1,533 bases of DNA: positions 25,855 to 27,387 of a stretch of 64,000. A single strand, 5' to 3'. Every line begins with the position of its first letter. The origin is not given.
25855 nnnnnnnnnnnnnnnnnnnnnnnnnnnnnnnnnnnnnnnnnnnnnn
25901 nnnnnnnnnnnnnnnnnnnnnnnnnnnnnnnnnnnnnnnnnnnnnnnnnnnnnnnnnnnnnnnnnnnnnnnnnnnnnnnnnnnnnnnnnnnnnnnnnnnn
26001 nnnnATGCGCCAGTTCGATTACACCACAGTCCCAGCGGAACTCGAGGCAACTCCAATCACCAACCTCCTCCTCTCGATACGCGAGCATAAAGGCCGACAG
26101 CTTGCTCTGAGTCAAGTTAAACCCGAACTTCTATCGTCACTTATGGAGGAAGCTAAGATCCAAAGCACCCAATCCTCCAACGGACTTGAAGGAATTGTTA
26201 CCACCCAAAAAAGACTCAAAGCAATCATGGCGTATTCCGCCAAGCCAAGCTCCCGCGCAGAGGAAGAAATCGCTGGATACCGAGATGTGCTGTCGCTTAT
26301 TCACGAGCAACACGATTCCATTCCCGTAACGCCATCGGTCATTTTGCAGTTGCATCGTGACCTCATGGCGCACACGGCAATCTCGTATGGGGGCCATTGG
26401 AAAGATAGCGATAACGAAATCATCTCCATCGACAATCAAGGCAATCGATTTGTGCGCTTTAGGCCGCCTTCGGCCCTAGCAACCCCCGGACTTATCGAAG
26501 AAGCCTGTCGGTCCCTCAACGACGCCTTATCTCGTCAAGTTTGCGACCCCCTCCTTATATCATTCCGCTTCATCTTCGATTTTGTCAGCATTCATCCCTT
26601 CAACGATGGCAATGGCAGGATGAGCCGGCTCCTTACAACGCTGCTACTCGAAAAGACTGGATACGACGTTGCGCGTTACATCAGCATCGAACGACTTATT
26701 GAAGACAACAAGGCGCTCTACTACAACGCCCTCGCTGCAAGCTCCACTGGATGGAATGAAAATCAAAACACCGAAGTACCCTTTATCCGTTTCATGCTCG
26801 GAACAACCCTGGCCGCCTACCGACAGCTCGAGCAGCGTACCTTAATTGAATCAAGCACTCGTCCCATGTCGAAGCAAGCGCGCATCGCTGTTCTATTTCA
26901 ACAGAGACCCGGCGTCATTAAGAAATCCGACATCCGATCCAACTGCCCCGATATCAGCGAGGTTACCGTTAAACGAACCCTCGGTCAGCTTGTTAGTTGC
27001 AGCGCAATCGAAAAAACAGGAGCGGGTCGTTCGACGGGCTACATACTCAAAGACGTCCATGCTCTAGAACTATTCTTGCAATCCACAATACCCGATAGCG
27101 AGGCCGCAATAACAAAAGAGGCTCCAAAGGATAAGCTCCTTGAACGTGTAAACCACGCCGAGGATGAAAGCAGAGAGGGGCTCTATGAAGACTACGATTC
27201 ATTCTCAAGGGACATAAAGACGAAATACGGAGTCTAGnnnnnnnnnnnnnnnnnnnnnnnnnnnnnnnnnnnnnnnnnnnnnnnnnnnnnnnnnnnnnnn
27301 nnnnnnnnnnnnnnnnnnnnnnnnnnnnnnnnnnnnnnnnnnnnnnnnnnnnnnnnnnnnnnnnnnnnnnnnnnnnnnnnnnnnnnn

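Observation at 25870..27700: Low-GC island carrying an autoinhibited (class II) Fic gene behind a nested-palindrome promoter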

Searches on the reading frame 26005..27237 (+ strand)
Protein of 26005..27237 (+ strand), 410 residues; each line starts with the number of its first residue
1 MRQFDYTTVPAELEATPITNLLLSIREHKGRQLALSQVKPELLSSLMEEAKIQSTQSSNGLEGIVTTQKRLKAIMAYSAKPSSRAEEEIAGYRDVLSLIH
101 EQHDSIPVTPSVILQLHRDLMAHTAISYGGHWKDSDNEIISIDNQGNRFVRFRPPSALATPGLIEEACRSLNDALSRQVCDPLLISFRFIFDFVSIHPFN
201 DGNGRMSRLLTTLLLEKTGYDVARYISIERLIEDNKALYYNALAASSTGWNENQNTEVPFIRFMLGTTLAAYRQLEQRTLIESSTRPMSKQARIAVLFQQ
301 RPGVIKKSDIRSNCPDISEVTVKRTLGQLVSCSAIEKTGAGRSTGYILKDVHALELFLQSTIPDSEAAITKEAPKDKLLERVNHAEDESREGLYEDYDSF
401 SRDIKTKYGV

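Call 5: search_protein_families(library=pfam, proteins=[window:26005-27237:+], max_evalue=0.01)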
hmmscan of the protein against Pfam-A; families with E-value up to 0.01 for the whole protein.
window:26005-27237:+ (410 aa): 3 families
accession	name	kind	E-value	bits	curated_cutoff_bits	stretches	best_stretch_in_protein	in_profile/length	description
PF02661.23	Fic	-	2.6e-15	57.4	24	1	108-215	2-93/93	Fic/DOC family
PF22168.2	DIP2311-like_C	-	0.0017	19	27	1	293-348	8-62/63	Transcriptional regulator DIP2311-like, C-terminal domain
PF25213.1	HVO_A0261_N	-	0.0052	17.1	35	0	290-340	10-59/86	HVO_A0261 N-terminal domain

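Call 7: find_homologous_proteins(query=window:26005-27237:+, max_evalue=0.00001)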
Query window:26005-27237:+ (410 aa): 8000 proteins with E <= 0.00001 among 8000 candidates; the best 120 are listed.
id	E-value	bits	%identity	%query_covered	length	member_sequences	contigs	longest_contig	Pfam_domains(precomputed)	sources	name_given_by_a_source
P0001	9.5e-263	889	98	100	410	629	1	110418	PF02661.24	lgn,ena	-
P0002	6.3e-262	886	98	100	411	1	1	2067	PF02661.24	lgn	-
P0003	4.5e-261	883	98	100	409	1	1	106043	PF02661.24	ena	-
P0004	4.5e-260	880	97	100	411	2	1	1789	PF02661.24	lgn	-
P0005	1.2e-259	879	97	100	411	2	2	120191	PF02661.24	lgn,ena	-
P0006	2.3e-259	878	97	100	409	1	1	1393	PF02661.24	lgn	-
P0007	8.2e-259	876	98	100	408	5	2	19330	PF02661.24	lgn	-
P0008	4.7e-258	873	97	100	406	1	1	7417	PF02661.24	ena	-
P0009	2.4e-257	871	96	100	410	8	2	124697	PF02661.24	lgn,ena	-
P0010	3.9e-257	870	97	100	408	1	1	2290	PF02661.24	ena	-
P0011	2.6e-256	868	96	100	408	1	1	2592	PF02661.24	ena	-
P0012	1.1e-255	866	97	100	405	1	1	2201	PF02661.24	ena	-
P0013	4.3e-255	864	95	100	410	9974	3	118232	PF02661.24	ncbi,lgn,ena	-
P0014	9.7e-254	859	96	100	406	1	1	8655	PF02661.24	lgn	-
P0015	5.7e-251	850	95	100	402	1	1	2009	PF02661.24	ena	-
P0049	1.1e-201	688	76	100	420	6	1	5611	PF02661.24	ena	-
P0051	3.4e-200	683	75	100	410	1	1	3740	PF02661.24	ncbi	-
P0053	8.2e-198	675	74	100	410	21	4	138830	PF02661.24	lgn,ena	-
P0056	5.1e-178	610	76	88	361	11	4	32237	PF22168.3,PF02661.24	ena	-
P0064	4.2e-126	439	57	85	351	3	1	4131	PF02661.24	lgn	-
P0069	1.5e-123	431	57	85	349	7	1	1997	PF02661.24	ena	-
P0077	1.1e-121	425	58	85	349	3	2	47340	PF02661.24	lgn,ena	-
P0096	2.3e-116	407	54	85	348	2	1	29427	PF02661.24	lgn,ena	-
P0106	4.9e-110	386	52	84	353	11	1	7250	PF02661.24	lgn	-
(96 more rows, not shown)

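Call 8: search_solved_structures(query=window:26005-27237:+, max_evalue=0.01, show_alignments=2)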
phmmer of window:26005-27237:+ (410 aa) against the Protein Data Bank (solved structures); distinct sequences matched with E-value up to 0.01: 24.
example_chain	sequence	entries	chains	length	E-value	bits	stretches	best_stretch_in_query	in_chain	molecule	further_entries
8uqu_A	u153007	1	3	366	5.3e-69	236.3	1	22-347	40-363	Fido domain-containing protein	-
4rgl_A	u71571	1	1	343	4.5e-16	62.1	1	17-274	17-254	Filamentation induced by cAMP protein Fic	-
3cuc_A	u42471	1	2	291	1e-11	47.8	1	28-266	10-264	Protein of unknown function with a Fic domain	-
6i7h_A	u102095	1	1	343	6.2e-07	32.1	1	42-267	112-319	Adenosine monophosphate-protein transferase FICD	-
6i7i_A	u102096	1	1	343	1.4e-06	30.9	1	43-267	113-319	Adenosine monophosphate-protein transferase FICD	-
6i7j_A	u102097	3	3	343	1.5e-06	30.8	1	43-267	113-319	Adenosine monophosphate-protein transferase FICD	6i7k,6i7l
7xux_A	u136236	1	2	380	1.6e-06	30.8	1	58-282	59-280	Fido domain-containing protein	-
6i7g_A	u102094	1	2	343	1.7e-06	30.7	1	43-267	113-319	Adenosine monophosphate-protein transferase FICD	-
4u04_A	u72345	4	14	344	1.7e-06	30.6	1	43-267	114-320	Adenosine monophosphate-protein transferase FICD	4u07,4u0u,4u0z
6zmd_B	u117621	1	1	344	5.2e-06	29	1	163-268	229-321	Protein adenylyltransferase FICD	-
4u0s_A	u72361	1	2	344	7.7e-06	28.5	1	164-267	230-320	Adenosine monophosphate-protein transferase FICD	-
3eqx_A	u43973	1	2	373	7.9e-06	28.4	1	51-248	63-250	FIC DOMAIN CONTAINING TRANSCRIPTIONAL REGULATOR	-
3zcn_A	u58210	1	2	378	8.2e-06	28.4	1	52-248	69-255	ADENOSINE MONOPHOSPHATE-PROTEIN TRANSFERASE SOFIC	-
9yz5_A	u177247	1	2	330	8.4e-06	28.3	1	163-266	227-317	Protein adenylyltransferase FICD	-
9tch_A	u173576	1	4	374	1.6e-05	27.4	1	54-248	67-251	Protein adenylyltransferase SoFic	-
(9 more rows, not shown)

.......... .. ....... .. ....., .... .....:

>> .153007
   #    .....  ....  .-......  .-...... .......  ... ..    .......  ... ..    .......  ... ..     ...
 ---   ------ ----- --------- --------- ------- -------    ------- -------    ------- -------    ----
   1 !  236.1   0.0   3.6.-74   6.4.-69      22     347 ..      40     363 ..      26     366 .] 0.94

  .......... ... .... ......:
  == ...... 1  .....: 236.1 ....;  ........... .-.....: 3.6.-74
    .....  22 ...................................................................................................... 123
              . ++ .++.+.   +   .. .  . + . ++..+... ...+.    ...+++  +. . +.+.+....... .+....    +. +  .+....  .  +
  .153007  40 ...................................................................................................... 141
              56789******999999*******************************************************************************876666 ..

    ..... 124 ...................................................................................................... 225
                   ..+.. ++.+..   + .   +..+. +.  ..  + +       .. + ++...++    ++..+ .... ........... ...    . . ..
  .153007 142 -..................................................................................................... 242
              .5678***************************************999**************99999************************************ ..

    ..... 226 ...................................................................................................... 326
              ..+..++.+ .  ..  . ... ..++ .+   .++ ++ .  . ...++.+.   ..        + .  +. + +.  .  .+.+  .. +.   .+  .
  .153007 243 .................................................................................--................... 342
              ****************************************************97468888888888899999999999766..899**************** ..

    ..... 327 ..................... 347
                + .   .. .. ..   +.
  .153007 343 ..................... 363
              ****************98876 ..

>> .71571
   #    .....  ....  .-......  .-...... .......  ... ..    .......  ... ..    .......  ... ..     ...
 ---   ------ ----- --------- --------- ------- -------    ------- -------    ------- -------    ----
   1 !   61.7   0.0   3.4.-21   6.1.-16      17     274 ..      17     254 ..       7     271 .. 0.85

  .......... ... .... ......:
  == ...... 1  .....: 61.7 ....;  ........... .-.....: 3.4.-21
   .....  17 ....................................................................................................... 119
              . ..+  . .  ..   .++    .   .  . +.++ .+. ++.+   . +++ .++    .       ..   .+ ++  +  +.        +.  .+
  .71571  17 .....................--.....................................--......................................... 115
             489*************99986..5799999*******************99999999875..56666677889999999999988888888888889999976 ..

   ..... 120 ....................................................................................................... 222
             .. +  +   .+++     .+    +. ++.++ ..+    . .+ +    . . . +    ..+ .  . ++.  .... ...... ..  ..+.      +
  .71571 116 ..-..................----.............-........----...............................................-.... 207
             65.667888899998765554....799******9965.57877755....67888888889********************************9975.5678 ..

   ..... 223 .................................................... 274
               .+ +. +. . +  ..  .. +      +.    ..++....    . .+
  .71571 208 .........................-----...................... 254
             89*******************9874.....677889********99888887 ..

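Call 9: find_related_loci(query=window:26005-27237:+, collection=genome_contigs, flank=10000)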
Query window:26005-27237:+ (410 aa) in genome_contigs; peptide patterns used: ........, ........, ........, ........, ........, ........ (x = any residue, [..] = any of these).
599 stretches matched a pattern (row limit reached: there are more); 575 encode a relative of the query (tblastn E <= 1e-3); the best 80 are kept; 80 distinct loci.
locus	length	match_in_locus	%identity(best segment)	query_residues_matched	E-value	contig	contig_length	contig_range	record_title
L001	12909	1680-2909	99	1-410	0e+0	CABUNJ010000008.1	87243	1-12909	MAG TPA_asm: uncultured Collinsella sp. isolate MGYG-HGUT-04161 genome assembly, contig: GUT_GENOME258198_8, whole genom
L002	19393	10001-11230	98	1-410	0e+0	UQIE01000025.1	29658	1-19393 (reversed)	uncultured Collinsella sp. isolate UMGS306 genome assembly, contig: NODE_281_length_29658_cov_141.888, whole genome shot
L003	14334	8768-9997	99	1-410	0e+0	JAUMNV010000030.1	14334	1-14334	MAG: Collinsella sp. isolate D2_SB_14 k141_123570, whole genome shotgun sequence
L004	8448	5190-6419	98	1-410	0e+0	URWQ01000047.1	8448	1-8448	uncultured Collinsella sp. isolate UMGS1421 genome assembly, contig: NODE_3539_length_8448_cov_6.386870, whole genome sh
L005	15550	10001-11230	98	1-410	0e+0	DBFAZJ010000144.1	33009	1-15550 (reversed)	MAG TPA_asm: Collinsella sp. isolate MAG3726 k141_169561, whole genome shotgun sequence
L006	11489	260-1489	99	1-410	0e+0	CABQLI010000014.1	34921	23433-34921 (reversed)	MAG TPA_asm: uncultured Collinsella sp. isolate MGYG-HGUT-00684 genome assembly, contig: GUT_GENOME023192_14, whole geno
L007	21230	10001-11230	99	1-410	0e+0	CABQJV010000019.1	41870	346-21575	MAG TPA_asm: uncultured Collinsella sp. isolate MGYG-HGUT-00649 genome assembly, contig: GUT_GENOME020249_19, whole geno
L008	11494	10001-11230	98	1-410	0e+0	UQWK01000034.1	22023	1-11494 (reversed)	uncultured Collinsella sp. isolate UMGS704 genome assembly, contig: NODE_245_length_22023_cov_6.03619, whole genome shot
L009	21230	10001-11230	99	1-410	0e+0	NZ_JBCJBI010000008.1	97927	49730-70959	Collinsella aerofaciens strain 1033st2_B11_1033SCRN_220408 NODE_8_length_97978_cov_27.700371, whole genome shotgun seque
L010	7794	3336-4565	98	1-410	0e+0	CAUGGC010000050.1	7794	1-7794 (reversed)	MAG TPA_asm: uncultured Collinsella sp. isolate SRR16244386_bin.15_MetaWRAP_v1.3_MAG genome assembly, contig: ERZ1873126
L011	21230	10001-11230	98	1-410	0e+0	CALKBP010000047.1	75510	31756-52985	MAG TPA_asm: uncultured Collinsella sp. isolate SRR8114118_bin.82_CONCOCT_v1.1_MAG genome assembly, contig: ERZ1740185.2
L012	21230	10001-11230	98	1-410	0e+0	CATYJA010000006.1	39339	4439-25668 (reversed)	MAG TPA_asm: uncultured Collinsella sp. isolate ERR8263766_bin.3_MetaWRAP_v1.3_MAG genome assembly, contig: ERZ18534227.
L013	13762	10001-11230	98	1-410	0e+0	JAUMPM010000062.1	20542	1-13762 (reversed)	MAG: Collinsella sp. isolate D4_MB_18 k141_107859, whole genome shotgun sequence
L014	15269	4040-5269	98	1-410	0e+0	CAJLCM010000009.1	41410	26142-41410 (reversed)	MAG TPA_asm: uncultured Collinsella sp. isolate SRR5519181-bin.5 genome assembly, contig: NODE_534_length_41410_cov_6.88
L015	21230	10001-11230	98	1-410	0e+0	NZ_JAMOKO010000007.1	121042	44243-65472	Collinsella sp. BG-O-102 contig7, whole genome shotgun sequence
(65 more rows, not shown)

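Call 19: search_protein_families(library=ncbifam, proteins=[window:26005-27237:+], max_evalue=0.01)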
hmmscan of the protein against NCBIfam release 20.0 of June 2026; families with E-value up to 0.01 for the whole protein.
window:26005-27237:+ (410 aa): 3 families
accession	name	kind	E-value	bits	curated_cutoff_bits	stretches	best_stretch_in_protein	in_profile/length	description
NF046030.1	ProtAdlyltaseSoFic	equivalog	5.1e-11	42.1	550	1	51-265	56-256/361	protein adenylyltransferase Fic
TIGR02613.1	mob_myst_B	hypoth_equivalog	5e-08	33.1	124.4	1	184-245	110-172/186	mobile mystery protein B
TIGR01550.1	DOC_P1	subfamily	0.0049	17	38.65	1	189-223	58-92/122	type II toxin-antitoxin system death-on-curing family toxin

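Call 20: search_protein_families(library=padloc, proteins=[window:26005-27237:+], max_evalue=0.01)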
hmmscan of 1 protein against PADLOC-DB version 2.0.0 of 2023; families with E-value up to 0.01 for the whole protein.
window:26005-27237:+ (410 aa): 8 families
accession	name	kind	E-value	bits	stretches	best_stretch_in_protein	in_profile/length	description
PDLC03963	SoFic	-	3.2e-35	120.2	1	18-352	25-355/361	-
PDLC04966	PDC-S24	-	5.6e-14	49.9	1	97-248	221-370/497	-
PDLC04840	PDC-S04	-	1.2e-12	46.1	1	50-217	11-177/227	-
PDLC04839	PDC-S04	-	1.7e-12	45.4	1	191-247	135-187/205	-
PDLC04837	PDC-S04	-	4.2e-11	40.6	1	42-251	17-212/234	-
PDLC04836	PDC-S04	-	1.5e-08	32.1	1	51-245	26-211/244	-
PDLC04838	PDC-S04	-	1.5e-06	26.2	1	190-223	137-170/209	-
PDLC04718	PDC-M59B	-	0.0019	16.3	1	189-231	60-102/159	-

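Call 21: search_protein_families(library=phrogs, proteins=[window:26005-27237:+], max_evalue=0.001)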
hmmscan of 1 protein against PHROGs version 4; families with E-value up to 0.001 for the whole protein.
window:26005-27237:+ (410 aa): 5 families
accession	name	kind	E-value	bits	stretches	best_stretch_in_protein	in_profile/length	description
phrog_5978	-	unknown function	4e-49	168.6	1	15-346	18-353/364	-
phrog_13548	-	unknown function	7.4e-14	52.5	1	58-271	72-272/379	-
phrog_11900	-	unknown function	5.9e-13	49.9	1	46-243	9-197/230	-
phrog_23170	-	unknown function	3.9e-06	27.7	1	191-245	119-171/191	-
phrog_12747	-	unknown function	1.1e-05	26.2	1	193-238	134-181/211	-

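Call 50: predict_structure(alignment_id=A1)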
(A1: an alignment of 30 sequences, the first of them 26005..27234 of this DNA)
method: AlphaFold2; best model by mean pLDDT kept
length: 410 residues; sequences in the alignment: 30
mean_pLDDT: 84.4   pTM: 0.80
mean pLDDT of the five models: 84.4, 84.2, 83.3, 82.2, 80.0
residues with pLDDT >= 90: 220; 70-90: 127; 50-70: 29; < 50: 34
segments of 3 or more residues with pLDDT < 50: 283-285, 364-372, 382-399
pLDDT, mean of each block of 10 residues (from residue 1): 86 86 90 77 89 92 88 93 93 96 96 95 72 89 89 91 97 93 96 94 93 96 94 91 89 89 96 85 61 88 88 87 95 94 91 89 47 49 45 40 54
secondary structure, 60 per line:
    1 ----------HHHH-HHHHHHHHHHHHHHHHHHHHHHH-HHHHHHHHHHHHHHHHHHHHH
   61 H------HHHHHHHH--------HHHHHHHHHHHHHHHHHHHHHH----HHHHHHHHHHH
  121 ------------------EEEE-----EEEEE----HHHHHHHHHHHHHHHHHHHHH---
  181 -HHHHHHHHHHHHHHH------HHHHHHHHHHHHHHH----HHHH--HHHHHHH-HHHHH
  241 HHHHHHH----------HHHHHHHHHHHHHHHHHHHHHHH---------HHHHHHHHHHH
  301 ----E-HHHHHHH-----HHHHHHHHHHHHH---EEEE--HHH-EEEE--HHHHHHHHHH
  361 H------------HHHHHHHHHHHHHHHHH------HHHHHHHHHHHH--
elements in order: H11-14 H16-38 H40-61 H68-75 H84-105 H110-120 E139-142 E148-152 H157-177 H182-196 H203-217 H222-225 H228-234 H236-247 H258-280 H290-300 H307-313 H319-331 E335-338 E345-348 H351-361 H374-390 H397-408

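Call 53: fold_search(model_id=the predicted structure, library=pdb)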
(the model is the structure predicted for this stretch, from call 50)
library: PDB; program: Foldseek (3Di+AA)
matches with E <= 10: 1029; with E <= 0.001: 45
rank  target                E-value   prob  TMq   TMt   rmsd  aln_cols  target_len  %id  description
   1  8uqu_C                1.0e-15  1.00  0.56  0.90   1.6       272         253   36  Crystal Structure of N-terminal Domain of Fic Family Protein from Bordetella bronchiseptica (released 2024-10-30)
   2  8uqu_A                1.0e-14  1.00  0.55  0.91   2.4       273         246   35  Crystal Structure of N-terminal Domain of Fic Family Protein from Bordetella bronchiseptica (released 2024-10-30)
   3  8uqu_B                3.7e-14  1.00  0.55  0.89   3.5       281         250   35  Crystal Structure of N-terminal Domain of Fic Family Protein from Bordetella bronchiseptica (released 2024-10-30)
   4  4rgl                  4.8e-12  1.00  0.54  0.67  10.9       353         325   22  Crystal structure of a Fic family protein (Dde_2494) from Desulfovibrio desulfuricans G20 at 2.70 A resolution (released 2014-10-29)
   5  3eqx_B                2.0e-11  1.00  0.50  0.56  10.1       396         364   20  CRYSTAL STRUCTURE OF A FIC FAMILY PROTEIN (SO_4266) FROM SHEWANELLA ONEIDENSIS AT 1.6 A RESOLUTION (released 2008-10-14)
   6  7cb8_A                1.2e-10  1.00  0.50  0.52  10.3       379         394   15  Structure of a FIC-domain protein from Mycobacterium marinum in complex with CDP (released 2021-08-18)
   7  3zec_B                4.3e-10  1.00  0.51  0.55  10.0       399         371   19  Fic protein from SHEWANELLA ONEIDENSIS (E73G mutant) in complex with AMPPNP (released 2013-06-19)
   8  3zcn_A                4.7e-10  1.00  0.52  0.57   9.0       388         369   20  Fic protein from SHEWANELLA ONEIDENSIS in complex with ATP (released 2013-06-19)
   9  7cb8_B                8.3e-10  1.00  0.51  0.53  10.5       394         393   16  Structure of a FIC-domain protein from Mycobacterium marinum in complex with CDP (released 2021-08-18)
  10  3eqx_A                8.7e-10  1.00  0.53  0.58   8.9       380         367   20  CRYSTAL STRUCTURE OF A FIC FAMILY PROTEIN (SO_4266) FROM SHEWANELLA ONEIDENSIS AT 1.6 A RESOLUTION (released 2008-10-14)
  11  3zec_A                1.3e-09  1.00  0.50  0.55  10.8       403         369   20  Fic protein from SHEWANELLA ONEIDENSIS (E73G mutant) in complex with AMPPNP (released 2013-06-19)
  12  7xux_A                1.7e-09  1.00  0.53  0.59  12.4       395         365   19  Crystal structure of a FIC domain containnig protein (released 2022-12-21)
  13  7xux_B                4.8e-09  1.00  0.52  0.58  12.7       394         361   20  Crystal structure of a FIC domain containnig protein (released 2022-12-21)
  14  3cuc_B                6.3e-09  1.00  0.52  0.77   3.3       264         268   23  CRYSTAL STRUCTURE OF A FIC DOMAIN CONTAINING SIGNALING PROTEIN (BT_2513) FROM BACTEROIDES THETAIOTAOMICRON VPI-5482 AT (released 2008-04-29)
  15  8cil_B                7.9e-09  1.00  0.52  0.60   7.8       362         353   17  Crystal structure of Coxiella burnetii Fic protein 2 (released 2023-11-15)
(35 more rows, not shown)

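Call 59: search_dna_similar(query=window:26005-27234:+, collection=phages, mode=protein, max_rows=12)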
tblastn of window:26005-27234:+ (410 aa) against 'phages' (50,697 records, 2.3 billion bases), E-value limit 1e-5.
Records with a match: 11; places in all: 11; records where one place covers at least 80% of the query: 2.
Best place of each record, by identity: <60% 11.
By first word of the organism name: Bacteriophage 6; Clostridioides 2; Mycobacterium 2; Syntrophomonadaceae 1.
By host as written in the record: - 6; Syntrophomonadaceae 1; Clostridioides difficile HGP05 1; Clostridioides difficile Semix9 1; Mycobacterium abscessus GD12 1; Mycolicibacterium smegmatis mc^2 155 (synonym: Mycobacterium smegmatis) 1.
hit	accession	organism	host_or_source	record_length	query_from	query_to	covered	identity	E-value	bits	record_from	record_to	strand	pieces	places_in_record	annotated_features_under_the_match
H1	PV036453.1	Syntrophomonadaceae phage IMGVR 15540650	Syntrophomonadaceae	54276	1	347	85%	45.0%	2e-84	286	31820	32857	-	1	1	hypothetical protein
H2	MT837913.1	Bacteriophage sp.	human fecal samples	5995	3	346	84%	44.5%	3e-80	275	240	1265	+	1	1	record has no annotation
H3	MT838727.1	Bacteriophage sp.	human fecal samples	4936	56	347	71%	28.2%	4e-13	77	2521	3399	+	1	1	record has no annotation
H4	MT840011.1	Bacteriophage sp.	human fecal samples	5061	42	347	75%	26.2%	3e-15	84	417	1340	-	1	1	record has no annotation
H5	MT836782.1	Bacteriophage sp.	human fecal samples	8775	44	347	74%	22.7%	5e-7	58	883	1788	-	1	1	record has no annotation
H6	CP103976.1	Clostridioides phage HGP05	Clostridioides difficile HGP05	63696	58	283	55%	29.1%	1e-9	67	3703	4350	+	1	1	record has no annotation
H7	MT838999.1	Bacteriophage sp.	human fecal samples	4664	142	346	50%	30.1%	4e-12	74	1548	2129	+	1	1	record has no annotation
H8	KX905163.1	Clostridioides phage phiSemix9P1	Clostridioides difficile Semix9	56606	58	283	55%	26.3%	4e-9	65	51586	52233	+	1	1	regulatory protein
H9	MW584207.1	Mycobacterium phage prophiGD12-2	Mycobacterium abscessus GD12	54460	53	279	55%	24.8%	6e-10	67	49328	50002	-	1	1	82: Fic family protein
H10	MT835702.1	Bacteriophage sp.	human fecal samples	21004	13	243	56%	22.0%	2e-6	56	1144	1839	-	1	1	record has no annotation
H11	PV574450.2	Mycobacterium Phage WST1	Mycolicibacterium smegmatis mc^2 155 ...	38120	182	290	27%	33.6%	1e-6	57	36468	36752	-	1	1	Fic family protein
